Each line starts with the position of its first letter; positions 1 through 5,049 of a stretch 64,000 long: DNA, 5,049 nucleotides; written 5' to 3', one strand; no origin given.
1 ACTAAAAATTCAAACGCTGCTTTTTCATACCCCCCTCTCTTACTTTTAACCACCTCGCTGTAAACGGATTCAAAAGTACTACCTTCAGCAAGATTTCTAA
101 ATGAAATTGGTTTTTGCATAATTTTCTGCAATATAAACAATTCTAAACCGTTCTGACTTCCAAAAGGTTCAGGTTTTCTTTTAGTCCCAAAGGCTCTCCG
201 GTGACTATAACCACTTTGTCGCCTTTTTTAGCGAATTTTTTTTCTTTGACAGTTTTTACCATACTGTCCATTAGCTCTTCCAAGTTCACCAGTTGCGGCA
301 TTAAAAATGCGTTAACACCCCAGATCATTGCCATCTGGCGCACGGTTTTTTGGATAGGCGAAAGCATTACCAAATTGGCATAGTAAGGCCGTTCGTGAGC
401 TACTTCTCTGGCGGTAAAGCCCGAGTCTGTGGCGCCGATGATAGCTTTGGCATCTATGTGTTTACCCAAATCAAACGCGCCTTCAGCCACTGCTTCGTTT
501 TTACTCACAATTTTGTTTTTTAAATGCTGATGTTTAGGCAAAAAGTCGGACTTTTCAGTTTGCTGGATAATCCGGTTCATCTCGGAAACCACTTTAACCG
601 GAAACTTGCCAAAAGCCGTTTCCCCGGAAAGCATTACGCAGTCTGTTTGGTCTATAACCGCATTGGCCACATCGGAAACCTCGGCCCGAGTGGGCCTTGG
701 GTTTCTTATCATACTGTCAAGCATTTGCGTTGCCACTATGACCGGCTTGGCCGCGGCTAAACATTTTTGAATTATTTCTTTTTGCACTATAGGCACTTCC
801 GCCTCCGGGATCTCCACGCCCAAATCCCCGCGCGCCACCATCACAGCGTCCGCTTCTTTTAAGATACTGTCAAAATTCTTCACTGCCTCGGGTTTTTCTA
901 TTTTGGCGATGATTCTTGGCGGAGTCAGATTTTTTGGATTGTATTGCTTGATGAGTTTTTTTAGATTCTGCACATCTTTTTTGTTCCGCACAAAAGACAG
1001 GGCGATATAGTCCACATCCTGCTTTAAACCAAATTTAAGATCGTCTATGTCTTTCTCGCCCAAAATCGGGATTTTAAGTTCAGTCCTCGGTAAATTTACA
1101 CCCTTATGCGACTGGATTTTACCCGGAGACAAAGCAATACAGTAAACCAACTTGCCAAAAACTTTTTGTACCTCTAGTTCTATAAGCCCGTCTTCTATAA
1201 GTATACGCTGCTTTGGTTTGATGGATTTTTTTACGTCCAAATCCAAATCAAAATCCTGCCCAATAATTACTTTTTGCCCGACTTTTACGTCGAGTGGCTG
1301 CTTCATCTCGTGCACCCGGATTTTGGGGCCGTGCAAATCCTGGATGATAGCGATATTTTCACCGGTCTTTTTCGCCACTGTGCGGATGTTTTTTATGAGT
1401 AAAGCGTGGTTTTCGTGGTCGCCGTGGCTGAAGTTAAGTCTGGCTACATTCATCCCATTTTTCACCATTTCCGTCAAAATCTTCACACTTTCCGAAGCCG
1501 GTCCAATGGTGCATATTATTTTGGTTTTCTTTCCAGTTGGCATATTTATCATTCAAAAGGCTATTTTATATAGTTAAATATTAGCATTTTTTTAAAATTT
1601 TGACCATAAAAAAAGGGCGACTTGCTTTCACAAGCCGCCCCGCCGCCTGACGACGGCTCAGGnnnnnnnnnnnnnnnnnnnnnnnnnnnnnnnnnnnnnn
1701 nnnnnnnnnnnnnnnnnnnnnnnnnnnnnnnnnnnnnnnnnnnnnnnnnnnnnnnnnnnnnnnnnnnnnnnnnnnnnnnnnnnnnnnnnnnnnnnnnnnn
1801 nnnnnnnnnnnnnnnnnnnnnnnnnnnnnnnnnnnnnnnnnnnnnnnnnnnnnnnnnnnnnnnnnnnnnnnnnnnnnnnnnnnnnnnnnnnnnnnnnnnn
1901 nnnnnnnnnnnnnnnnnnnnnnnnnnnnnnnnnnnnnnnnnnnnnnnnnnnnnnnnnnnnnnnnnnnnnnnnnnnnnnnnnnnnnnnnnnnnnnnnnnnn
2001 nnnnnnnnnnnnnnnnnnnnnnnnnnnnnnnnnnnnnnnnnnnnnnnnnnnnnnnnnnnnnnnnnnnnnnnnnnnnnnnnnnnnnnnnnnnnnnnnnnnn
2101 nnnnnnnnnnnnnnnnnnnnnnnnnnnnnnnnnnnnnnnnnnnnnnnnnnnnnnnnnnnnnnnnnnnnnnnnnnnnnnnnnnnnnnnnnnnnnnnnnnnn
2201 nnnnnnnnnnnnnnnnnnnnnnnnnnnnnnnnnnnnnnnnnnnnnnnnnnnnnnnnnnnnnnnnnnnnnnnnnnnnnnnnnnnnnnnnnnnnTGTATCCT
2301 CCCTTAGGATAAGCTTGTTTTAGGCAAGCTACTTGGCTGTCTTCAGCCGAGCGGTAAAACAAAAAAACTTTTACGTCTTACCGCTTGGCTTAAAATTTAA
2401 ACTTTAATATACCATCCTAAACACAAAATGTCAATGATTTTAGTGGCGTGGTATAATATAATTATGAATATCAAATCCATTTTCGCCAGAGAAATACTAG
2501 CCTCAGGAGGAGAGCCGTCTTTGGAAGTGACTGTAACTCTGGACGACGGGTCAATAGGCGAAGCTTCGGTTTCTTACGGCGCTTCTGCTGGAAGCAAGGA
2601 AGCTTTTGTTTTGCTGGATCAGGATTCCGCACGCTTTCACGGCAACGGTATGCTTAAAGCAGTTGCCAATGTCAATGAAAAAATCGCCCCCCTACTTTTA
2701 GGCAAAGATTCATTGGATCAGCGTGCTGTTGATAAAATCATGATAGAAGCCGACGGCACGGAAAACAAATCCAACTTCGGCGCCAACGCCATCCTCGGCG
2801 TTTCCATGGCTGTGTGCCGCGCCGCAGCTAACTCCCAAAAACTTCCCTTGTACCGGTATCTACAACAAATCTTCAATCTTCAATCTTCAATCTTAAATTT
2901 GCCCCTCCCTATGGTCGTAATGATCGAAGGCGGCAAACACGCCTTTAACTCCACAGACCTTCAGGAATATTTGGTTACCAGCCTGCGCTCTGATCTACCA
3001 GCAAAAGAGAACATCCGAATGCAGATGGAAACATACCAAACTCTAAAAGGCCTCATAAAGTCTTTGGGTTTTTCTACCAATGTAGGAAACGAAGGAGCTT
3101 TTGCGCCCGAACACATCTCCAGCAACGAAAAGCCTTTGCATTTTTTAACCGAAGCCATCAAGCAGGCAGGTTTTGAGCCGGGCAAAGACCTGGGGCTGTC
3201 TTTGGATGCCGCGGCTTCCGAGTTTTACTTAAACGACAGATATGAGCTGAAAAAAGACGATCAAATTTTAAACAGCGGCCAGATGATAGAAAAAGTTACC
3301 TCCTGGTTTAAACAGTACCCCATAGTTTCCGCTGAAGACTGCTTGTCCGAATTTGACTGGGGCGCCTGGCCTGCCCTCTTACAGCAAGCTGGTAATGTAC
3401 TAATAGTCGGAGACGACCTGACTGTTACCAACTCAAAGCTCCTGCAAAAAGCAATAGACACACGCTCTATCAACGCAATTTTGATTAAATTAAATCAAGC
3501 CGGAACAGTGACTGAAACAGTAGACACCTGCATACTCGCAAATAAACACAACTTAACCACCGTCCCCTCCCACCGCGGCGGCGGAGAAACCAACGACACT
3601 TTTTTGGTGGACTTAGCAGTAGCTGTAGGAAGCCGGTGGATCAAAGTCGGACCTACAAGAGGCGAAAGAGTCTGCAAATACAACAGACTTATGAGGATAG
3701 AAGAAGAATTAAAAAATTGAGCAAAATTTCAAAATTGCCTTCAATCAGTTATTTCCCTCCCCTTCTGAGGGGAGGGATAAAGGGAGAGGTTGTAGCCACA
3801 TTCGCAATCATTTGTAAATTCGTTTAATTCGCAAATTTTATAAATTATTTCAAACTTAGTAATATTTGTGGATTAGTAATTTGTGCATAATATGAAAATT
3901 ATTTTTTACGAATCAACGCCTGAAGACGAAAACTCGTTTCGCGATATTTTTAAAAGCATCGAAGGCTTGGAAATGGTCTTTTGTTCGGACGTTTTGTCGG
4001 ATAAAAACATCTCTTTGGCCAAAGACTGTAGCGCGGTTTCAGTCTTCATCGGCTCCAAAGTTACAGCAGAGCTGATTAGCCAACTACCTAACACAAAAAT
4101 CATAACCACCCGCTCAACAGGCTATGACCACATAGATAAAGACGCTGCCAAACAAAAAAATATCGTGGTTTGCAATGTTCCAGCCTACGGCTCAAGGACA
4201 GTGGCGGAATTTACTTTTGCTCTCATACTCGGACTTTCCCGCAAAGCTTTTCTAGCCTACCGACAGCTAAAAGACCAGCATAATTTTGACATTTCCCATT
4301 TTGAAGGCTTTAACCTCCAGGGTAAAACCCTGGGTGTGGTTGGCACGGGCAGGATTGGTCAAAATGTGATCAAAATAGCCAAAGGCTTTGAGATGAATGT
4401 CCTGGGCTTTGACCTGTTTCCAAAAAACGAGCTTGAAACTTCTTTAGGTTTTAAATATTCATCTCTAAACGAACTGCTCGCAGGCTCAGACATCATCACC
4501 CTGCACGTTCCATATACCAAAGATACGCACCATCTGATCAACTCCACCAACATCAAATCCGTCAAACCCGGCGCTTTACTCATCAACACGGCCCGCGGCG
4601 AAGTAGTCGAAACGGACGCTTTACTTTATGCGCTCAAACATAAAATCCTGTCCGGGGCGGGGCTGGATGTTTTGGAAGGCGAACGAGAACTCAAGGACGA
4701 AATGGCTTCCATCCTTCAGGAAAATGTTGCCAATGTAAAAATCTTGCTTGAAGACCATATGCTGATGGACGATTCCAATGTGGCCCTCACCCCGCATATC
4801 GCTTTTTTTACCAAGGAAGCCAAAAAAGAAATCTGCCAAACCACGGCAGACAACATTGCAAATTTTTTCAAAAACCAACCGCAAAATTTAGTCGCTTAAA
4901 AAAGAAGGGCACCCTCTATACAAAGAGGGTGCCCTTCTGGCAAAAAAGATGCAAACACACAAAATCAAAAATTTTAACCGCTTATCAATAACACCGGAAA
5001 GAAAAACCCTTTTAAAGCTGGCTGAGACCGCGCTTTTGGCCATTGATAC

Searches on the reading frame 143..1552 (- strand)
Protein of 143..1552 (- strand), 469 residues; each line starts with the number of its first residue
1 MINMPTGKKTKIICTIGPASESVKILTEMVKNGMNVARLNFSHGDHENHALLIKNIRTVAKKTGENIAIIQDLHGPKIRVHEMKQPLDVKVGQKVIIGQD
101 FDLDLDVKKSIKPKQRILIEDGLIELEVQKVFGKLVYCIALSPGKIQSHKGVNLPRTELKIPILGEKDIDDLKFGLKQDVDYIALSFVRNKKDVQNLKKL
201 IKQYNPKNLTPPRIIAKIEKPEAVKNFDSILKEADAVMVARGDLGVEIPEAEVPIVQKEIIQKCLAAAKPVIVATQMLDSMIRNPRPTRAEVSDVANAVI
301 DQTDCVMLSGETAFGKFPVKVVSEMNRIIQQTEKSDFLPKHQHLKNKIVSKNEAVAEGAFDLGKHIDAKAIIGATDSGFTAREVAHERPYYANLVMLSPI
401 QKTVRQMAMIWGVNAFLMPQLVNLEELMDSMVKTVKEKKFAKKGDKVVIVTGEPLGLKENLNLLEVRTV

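Call 63: search_protein_families(library=pfam, proteins=[window:143-1552:-], max_evalue=0.001)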
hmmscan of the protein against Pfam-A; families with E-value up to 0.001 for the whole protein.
window:143-1552:- (469 aa): 3 families
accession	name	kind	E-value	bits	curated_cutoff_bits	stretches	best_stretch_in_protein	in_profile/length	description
PF00224.27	PK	-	2.5e-115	385.5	30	1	8-322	2-328/328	Pyruvate kinase, barrel domain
PF02887.21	PK_C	-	7.8e-27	94.1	28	1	353-466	1-113/114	Pyruvate kinase, alpha/beta domain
PF03328.21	HpcH_HpaI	-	0.00052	19.8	25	0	170-302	76-215/221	HpcH/HpaI aldolase/citrate lyase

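Call 75: find_encoding_contigs(protein=window:143-1552:-, flank=10000, max_places=3)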
Protein window:143-1552:- (469 aa): 1 contig read that carries it; 1 place shown.
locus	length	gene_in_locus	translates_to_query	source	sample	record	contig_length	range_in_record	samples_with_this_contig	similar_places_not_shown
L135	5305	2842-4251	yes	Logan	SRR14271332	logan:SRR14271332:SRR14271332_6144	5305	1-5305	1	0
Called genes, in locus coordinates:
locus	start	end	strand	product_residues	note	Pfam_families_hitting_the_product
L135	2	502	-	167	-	?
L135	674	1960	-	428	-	PF03952:Enolase_N, PF00113:Enolase_C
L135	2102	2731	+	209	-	-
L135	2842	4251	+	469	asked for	PF00224:PK, PF02887:PK_C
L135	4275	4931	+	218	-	PF04545:Sigma70_r4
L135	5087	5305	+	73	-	?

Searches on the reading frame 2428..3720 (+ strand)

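Call 63: search_protein_families(library=pfam, proteins=[window:2428-3720:+], max_evalue=0.001)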
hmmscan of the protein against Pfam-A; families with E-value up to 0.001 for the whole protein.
window:2428-3720:+ (430 aa): 2 families
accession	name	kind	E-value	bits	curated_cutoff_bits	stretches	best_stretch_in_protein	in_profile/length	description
PF00113.28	Enolase_C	-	1.4e-76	258.1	21.5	1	157-429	3-282/296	Enolase, C-terminal TIM barrel domain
PF03952.21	Enolase_N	-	1.5e-50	171.1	35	1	15-145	1-131/131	Enolase, N-terminal domain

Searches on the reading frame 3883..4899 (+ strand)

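Call 63: search_protein_families(library=pfam, proteins=[window:3883-4899:+], max_evalue=0.001)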
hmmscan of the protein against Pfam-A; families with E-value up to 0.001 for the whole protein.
window:3883-4899:+ (338 aa): 3 families
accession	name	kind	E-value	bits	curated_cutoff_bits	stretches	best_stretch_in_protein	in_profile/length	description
PF02826.25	2-Hacid_dh_C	-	5.4e-54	182.7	25.1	1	112-307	1-178/178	D-isomer specific 2-hydroxyacid dehydrogenase, NAD binding domain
PF00389.36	2-Hacid_dh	-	1.5e-33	115.7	24.6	1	8-336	3-132/134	D-isomer specific 2-hydroxyacid dehydrogenase, catalytic domain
PF03446.21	NAD_binding_2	-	1.7e-06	28.5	21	1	150-260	2-116/161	NAD binding domain of 6-phosphogluconate dehydrogenase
